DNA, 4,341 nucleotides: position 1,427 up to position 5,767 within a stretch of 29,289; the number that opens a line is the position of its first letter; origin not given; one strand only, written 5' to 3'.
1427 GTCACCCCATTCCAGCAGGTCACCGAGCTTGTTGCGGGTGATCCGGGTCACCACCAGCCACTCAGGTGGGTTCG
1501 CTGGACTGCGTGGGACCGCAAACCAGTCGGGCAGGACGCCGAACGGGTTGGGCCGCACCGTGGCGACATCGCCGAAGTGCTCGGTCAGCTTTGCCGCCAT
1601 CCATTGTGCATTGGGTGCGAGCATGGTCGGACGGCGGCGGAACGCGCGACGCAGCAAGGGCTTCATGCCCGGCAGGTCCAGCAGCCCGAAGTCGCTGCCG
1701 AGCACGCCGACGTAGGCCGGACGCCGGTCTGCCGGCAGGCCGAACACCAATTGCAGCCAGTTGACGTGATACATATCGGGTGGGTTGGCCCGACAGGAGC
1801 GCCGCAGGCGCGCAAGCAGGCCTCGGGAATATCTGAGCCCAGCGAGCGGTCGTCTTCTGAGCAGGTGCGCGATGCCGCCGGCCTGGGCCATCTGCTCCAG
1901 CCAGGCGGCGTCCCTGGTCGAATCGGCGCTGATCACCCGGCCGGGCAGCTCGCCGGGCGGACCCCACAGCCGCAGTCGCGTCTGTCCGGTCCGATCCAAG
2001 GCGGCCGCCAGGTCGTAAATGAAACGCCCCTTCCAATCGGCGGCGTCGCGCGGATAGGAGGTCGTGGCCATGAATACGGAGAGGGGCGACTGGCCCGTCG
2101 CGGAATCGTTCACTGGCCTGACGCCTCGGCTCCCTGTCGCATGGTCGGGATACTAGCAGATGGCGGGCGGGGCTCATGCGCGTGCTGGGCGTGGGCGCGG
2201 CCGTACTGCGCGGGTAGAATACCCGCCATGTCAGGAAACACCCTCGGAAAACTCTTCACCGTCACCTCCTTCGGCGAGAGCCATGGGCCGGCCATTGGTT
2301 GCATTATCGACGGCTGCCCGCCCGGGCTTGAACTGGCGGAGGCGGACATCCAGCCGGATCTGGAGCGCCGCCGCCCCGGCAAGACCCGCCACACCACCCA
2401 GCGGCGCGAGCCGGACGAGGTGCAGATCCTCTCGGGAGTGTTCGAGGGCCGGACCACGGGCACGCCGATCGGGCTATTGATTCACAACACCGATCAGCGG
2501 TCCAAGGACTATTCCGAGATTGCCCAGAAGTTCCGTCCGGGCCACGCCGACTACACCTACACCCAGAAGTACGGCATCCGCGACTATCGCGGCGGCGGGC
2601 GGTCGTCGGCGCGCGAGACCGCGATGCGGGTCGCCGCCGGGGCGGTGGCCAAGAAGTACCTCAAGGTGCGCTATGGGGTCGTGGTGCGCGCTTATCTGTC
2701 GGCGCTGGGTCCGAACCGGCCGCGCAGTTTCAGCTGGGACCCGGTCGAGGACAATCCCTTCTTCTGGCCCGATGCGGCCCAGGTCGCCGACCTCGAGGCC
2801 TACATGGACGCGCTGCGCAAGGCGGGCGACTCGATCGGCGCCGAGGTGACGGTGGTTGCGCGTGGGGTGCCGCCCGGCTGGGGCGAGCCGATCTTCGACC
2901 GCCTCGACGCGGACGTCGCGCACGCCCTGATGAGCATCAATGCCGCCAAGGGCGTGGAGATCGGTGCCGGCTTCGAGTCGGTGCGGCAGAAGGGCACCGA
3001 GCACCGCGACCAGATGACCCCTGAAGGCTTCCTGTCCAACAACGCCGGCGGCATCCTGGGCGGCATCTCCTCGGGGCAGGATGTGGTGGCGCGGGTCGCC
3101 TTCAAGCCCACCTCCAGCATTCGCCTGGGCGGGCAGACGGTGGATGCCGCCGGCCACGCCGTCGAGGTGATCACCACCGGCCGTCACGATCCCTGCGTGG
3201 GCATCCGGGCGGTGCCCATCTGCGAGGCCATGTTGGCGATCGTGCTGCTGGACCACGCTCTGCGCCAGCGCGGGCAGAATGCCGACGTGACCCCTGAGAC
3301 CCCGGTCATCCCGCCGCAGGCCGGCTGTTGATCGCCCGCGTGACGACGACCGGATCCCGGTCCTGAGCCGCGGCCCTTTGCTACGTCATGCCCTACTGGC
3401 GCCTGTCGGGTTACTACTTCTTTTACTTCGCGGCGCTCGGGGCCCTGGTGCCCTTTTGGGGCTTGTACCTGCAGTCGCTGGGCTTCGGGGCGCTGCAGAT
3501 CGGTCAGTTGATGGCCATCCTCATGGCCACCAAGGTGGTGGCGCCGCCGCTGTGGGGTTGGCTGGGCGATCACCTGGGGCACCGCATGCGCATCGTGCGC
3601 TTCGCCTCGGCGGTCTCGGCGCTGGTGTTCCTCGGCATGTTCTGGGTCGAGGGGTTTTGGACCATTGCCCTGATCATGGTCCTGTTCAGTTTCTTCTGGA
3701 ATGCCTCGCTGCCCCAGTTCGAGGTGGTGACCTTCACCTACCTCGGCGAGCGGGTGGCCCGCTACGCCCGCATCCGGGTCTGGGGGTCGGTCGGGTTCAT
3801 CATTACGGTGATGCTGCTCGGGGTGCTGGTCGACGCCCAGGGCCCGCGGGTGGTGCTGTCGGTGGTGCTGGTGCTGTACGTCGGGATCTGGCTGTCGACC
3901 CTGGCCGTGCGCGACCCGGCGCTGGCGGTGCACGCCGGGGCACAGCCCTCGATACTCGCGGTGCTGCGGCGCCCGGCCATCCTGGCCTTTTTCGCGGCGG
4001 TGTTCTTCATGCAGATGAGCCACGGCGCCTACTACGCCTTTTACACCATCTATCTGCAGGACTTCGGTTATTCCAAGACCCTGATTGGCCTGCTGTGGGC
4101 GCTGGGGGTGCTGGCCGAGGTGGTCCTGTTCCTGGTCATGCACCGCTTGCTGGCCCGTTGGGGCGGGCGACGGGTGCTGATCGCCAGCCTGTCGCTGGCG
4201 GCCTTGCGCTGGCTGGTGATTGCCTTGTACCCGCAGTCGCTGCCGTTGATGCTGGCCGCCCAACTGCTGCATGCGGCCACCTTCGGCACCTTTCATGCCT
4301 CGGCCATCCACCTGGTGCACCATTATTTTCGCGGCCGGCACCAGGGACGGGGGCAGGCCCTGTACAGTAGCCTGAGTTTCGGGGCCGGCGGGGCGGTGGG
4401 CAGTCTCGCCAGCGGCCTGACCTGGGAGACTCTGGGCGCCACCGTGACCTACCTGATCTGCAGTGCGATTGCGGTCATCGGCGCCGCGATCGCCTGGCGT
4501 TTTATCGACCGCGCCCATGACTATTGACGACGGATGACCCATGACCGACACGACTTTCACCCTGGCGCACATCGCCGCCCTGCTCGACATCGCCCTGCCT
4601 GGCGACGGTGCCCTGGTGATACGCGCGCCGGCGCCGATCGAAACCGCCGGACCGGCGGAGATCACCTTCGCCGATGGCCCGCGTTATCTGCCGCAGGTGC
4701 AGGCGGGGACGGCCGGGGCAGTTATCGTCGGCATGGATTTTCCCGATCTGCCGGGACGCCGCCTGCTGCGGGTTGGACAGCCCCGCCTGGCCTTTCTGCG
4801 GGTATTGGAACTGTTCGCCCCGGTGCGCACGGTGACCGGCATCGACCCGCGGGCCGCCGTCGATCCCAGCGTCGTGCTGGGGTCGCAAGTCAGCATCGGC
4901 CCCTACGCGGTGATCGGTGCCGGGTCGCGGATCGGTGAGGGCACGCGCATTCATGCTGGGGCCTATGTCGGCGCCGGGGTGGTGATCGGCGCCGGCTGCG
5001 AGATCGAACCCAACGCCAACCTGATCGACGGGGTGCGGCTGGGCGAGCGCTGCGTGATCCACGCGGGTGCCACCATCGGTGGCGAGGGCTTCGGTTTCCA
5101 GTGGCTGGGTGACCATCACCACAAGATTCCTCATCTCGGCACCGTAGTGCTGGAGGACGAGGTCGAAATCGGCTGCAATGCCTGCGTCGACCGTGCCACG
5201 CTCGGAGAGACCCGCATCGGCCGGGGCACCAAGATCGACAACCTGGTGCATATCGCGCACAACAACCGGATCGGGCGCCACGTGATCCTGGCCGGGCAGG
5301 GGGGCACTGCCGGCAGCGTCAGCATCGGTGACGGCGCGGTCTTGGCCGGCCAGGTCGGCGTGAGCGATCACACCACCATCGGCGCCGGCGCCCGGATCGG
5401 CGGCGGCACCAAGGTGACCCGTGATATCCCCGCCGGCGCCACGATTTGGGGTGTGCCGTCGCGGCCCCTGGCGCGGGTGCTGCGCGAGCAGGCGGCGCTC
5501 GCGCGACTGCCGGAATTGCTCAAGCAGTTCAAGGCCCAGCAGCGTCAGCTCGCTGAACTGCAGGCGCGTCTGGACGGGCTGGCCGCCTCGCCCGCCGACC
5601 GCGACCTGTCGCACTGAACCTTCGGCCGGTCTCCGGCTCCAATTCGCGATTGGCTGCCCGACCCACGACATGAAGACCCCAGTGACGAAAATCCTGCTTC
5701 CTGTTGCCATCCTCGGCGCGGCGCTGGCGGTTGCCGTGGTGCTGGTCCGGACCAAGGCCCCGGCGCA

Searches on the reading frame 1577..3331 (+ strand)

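Call 56: search_protein_families(library=pfam, proteins=[window:1577-3331:+], max_evalue=0.00001)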
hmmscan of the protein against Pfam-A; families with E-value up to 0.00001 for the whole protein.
window:1577-3331:+ (584 aa): 1 family
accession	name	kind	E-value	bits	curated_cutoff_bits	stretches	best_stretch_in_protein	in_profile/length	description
PF01264.26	Chorismate_synt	-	8.9e-138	458.9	27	1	227-562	1-327/327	Chorismate synthase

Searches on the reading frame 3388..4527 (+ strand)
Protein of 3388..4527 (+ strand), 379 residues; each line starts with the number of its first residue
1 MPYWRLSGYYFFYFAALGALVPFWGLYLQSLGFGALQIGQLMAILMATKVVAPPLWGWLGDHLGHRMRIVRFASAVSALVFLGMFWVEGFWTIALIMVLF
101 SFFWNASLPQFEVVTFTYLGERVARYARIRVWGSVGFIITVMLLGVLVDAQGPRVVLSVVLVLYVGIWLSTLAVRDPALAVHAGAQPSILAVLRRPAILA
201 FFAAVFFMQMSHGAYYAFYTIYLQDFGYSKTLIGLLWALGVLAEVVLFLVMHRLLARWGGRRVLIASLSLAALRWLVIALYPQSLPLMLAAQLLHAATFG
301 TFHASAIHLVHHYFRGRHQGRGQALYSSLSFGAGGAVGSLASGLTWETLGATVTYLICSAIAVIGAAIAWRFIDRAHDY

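Call 56: search_protein_families(library=pfam, proteins=[window:3388-4527:+], max_evalue=0.00001)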
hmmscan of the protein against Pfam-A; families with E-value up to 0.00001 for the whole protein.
window:3388-4527:+ (379 aa): 3 families
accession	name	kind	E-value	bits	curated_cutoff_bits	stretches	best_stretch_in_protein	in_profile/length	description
PF12832.13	MFS_1_like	-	1.5e-119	399.8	25.2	1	3-356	1-372/373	MFS_1 like family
PF07690.21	MFS_1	-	4.4e-31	108.5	33.4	2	202-375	2-176/347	Major Facilitator Superfamily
PF03825.22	Nuc_H_symport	-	2.9e-22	79.7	25.9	1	5-351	6-367/400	Nucleoside H+ symporter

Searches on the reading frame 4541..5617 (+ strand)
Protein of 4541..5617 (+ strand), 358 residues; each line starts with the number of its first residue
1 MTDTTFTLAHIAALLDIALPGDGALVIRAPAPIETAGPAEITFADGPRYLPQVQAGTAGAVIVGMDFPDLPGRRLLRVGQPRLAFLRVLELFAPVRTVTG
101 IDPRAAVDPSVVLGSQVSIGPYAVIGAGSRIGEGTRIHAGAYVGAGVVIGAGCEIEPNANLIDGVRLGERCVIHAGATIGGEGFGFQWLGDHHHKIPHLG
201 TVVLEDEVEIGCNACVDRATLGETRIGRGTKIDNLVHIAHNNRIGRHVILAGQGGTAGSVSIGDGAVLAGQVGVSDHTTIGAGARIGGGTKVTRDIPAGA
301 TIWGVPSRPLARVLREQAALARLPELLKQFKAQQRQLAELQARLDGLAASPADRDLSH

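Call 56: search_protein_families(library=pfam, proteins=[window:4541-5617:+], max_evalue=0.00001)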
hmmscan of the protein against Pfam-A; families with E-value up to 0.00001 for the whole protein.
window:4541-5617:+ (358 aa): 3 families
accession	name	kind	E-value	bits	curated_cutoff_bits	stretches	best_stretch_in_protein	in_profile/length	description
PF00132.30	Hexapep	-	5.8e-31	105.3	27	3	146-181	1-36/36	Bacterial transferase hexapeptide (six repeats)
PF04613.19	LpxD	-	2.9e-16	59.5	30.8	1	25-91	2-70/70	UDP-3-O-[3-hydroxymyristoyl] glucosamine N-acyltransferase, LpxD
PF25084.1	LbH_EIF2B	-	7.9e-12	45.6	54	1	109-176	8-90/105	EIF2B subunit epsilon LbH domain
